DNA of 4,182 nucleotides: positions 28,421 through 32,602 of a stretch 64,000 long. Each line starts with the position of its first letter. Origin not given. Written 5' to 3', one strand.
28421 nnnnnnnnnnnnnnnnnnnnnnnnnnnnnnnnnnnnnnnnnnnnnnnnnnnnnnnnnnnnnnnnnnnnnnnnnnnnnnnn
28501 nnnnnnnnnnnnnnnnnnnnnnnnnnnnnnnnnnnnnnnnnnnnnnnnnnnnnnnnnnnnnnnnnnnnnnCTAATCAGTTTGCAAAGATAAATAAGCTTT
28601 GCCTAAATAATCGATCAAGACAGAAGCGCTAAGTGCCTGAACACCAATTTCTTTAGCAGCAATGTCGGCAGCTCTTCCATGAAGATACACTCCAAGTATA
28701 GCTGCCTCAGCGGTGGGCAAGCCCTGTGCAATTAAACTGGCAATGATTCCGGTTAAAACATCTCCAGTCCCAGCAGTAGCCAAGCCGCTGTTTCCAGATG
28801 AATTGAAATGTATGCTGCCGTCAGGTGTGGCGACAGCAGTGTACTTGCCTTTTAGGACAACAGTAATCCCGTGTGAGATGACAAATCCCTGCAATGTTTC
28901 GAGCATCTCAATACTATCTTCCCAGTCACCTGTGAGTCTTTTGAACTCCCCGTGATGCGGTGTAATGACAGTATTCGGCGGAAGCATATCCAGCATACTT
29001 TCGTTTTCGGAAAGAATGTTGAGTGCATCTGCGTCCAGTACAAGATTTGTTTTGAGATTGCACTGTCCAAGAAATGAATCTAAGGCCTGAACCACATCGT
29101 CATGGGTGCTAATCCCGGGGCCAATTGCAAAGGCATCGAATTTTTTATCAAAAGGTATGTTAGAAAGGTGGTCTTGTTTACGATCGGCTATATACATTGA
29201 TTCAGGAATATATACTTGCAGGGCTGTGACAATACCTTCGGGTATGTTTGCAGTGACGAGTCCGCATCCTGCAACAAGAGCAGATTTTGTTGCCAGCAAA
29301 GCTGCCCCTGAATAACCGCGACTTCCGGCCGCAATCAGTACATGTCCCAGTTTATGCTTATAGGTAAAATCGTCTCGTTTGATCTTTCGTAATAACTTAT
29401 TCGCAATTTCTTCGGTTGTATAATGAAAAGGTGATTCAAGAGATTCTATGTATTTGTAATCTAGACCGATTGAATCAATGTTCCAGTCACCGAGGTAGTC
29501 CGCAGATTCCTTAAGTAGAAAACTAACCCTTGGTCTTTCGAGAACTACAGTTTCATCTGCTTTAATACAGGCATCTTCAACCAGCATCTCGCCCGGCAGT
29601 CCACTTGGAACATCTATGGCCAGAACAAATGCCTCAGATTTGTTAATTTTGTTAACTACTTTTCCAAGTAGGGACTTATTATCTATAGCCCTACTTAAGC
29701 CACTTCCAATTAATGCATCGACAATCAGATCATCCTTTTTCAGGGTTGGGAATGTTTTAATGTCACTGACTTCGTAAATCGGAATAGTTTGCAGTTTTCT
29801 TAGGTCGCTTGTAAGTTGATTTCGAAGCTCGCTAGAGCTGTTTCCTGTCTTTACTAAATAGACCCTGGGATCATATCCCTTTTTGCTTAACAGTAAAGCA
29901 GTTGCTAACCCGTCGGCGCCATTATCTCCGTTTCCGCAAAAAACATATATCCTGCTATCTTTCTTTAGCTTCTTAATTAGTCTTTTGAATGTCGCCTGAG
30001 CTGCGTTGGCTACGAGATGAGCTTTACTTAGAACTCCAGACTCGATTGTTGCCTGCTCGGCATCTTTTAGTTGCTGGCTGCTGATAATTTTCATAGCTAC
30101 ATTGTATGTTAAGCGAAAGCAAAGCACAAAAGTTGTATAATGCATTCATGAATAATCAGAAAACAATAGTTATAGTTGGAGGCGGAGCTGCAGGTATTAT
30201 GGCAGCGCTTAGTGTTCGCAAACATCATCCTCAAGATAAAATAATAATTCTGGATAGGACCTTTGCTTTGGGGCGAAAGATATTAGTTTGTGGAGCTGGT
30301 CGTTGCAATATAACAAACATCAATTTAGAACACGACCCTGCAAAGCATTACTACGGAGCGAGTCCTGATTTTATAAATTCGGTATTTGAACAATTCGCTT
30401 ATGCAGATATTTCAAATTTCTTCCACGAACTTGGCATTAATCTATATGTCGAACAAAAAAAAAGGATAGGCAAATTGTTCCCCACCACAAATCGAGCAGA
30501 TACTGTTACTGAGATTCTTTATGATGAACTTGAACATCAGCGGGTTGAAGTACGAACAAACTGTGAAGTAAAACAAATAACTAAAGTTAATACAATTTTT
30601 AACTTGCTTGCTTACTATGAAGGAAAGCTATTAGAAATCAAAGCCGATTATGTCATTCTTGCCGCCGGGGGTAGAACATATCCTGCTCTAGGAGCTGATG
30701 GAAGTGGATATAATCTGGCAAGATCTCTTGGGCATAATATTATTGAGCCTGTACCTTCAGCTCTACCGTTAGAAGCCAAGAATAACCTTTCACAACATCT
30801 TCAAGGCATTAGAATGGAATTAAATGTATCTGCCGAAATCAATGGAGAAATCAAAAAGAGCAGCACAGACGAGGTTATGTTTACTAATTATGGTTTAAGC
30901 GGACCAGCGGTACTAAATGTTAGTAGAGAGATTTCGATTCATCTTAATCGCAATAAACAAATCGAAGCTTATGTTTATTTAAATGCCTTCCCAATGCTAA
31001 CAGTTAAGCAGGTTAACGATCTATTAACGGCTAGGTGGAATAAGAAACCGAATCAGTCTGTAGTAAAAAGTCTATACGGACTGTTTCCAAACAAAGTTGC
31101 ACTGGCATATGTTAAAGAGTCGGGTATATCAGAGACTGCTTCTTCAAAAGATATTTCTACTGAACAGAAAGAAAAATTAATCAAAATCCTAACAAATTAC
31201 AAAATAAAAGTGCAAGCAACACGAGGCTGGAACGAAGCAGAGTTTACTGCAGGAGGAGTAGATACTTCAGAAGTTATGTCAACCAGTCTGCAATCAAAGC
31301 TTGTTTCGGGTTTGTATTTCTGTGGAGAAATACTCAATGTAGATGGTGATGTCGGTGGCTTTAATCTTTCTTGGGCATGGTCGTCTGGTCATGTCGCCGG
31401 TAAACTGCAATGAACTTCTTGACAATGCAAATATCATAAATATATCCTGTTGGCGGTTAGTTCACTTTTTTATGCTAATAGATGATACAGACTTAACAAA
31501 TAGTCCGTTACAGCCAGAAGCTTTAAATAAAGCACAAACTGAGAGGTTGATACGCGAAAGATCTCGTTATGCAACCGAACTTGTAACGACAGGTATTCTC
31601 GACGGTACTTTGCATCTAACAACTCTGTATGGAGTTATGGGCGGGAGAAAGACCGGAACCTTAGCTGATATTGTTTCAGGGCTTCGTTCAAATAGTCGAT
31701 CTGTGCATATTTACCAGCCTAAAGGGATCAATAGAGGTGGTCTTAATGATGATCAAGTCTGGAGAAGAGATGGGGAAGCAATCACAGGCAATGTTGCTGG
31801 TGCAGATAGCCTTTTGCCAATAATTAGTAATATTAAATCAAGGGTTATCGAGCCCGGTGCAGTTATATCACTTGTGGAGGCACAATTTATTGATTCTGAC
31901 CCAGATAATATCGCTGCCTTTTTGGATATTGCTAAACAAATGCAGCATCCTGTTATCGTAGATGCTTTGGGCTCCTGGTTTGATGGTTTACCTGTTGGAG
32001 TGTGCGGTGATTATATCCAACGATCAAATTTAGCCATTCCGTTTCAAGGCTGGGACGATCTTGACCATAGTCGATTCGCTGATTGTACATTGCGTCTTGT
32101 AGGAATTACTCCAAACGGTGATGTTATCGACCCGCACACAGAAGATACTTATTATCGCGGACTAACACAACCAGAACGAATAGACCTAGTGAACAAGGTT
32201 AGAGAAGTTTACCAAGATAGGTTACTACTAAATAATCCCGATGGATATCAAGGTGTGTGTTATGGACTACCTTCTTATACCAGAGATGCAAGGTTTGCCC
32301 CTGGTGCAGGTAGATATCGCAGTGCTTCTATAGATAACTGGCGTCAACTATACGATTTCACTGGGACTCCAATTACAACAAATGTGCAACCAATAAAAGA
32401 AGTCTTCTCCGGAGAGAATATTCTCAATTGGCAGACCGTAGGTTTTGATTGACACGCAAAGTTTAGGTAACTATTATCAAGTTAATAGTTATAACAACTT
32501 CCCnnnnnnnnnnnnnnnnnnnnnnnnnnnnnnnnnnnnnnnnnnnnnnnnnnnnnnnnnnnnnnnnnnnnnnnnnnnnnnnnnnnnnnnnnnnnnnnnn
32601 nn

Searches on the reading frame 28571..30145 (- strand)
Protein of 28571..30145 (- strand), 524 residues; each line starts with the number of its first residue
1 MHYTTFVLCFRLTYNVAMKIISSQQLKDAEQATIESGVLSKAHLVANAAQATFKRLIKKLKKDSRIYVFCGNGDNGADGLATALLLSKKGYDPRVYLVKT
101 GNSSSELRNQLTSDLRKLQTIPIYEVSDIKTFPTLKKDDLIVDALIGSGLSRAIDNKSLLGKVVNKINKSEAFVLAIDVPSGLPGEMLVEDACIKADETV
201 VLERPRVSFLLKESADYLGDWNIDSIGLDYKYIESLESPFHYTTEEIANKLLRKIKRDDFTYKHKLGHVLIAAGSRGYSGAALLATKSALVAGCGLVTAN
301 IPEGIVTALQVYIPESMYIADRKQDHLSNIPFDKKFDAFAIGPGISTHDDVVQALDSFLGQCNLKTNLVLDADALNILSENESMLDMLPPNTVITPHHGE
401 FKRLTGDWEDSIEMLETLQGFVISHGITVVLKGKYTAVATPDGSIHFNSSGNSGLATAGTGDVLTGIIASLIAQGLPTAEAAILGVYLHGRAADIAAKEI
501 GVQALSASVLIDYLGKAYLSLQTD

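Call 93: search_protein_families(library=pfam, proteins=[window:28571-30145:-], max_evalue=0.001)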
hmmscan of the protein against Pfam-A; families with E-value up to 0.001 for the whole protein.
window:28571-30145:- (524 aa): 3 families
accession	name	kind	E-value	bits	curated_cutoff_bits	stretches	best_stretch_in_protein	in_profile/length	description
PF01256.23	Carb_kinase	-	3.3e-55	187.6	27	1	269-512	1-238/242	NAD(P)H-hydrate dehydratase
PF03853.21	YjeF_N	-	3.9e-32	112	24.9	1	42-206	2-167/169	YjeF-related protein N-terminus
PF08543.17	Phos_pyr_kin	-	2.3e-06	27.6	27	1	382-482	110-221/246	Phosphomethylpyrimidine kinase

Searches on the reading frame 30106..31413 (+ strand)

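Call 93: search_protein_families(library=pfam, proteins=[window:30106-31413:+], max_evalue=0.001)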
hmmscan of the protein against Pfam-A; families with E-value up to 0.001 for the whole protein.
window:30106-31413:+ (435 aa): 7 families
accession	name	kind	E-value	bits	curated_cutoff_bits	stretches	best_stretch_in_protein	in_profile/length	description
PF03486.20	HI0933_like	-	8.2e-73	245.3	50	1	20-433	2-243/244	HI0933-like protein Rossmann domain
PF22780.1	HI0933_like_1st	-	1.4e-28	100.3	27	1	217-379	2-164/165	HI0933-like protein barrel and H2TH domain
PF00890.30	FAD_binding_2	-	2.7e-10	40.5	20.4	1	21-65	2-44/414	FAD binding domain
PF07992.20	Pyr_redox_2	-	6.5e-10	39.3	26.1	1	108-196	163-244/291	Pyridine nucleotide-disulphide oxidoreductase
PF13738.12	Pyr_redox_3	-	9.6e-08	32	30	0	112-194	61-139/305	Pyridine nucleotide-disulphide oxidoreductase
PF01266.30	DAO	-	2e-06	28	27.9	0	21-55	2-34/353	FAD dependent oxidoreductase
PF01946.23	Thi4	-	0.00061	19.5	26.2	0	19-59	18-57/235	Thi4 family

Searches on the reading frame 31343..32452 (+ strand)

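Call 93: search_protein_families(library=pfam, proteins=[window:31343-32452:+], max_evalue=0.001)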
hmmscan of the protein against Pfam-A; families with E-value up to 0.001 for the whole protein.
window:31343-32452:+ (369 aa): 1 family
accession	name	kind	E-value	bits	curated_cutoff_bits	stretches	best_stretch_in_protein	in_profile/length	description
PF00265.24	TK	-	0.00054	20.3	20.6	1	92-215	3-117/176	Thymidine kinase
